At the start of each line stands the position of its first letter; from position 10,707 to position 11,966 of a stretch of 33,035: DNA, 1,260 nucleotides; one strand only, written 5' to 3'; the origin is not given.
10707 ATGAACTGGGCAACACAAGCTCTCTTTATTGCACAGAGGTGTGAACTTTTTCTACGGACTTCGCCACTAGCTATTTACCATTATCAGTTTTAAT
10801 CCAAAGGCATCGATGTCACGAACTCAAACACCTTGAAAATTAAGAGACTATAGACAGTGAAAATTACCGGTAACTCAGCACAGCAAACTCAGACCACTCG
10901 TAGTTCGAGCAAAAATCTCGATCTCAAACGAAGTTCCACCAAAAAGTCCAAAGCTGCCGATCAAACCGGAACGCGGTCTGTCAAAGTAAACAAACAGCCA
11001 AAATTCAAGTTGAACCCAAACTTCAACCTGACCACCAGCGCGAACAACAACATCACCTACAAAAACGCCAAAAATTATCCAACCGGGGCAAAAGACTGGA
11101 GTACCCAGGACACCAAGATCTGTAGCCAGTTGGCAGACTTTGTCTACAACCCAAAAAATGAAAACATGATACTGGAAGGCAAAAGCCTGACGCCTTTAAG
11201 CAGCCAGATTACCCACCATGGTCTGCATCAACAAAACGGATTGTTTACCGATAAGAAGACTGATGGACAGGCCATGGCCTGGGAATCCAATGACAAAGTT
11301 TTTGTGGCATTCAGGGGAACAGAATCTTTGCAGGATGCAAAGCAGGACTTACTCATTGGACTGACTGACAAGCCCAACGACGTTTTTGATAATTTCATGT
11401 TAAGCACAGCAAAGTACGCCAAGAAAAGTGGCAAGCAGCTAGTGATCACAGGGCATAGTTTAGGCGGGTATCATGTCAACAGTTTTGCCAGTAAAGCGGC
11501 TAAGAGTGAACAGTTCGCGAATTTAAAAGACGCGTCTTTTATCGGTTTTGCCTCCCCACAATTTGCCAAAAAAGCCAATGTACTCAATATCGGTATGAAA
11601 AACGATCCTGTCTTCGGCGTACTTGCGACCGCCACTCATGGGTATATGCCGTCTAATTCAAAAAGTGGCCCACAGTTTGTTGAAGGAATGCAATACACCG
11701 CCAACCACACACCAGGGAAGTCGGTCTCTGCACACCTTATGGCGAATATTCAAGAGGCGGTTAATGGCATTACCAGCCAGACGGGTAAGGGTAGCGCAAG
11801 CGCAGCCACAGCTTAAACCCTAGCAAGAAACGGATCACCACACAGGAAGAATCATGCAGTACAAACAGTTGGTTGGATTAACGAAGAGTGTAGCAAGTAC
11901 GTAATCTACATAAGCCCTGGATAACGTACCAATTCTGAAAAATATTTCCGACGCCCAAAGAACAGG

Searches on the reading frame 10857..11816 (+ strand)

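Call 58: search_protein_families(library=pfam, proteins=[window:10857-11816:+], max_evalue=0.001)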
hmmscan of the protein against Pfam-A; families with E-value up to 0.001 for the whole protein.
window:10857-11816:+ (319 aa): 1 family
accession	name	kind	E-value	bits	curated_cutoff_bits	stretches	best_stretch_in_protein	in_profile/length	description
PF01764.32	Lipase_3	-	3.6e-06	27.4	22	0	189-238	60-107/140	Lipase (class 3)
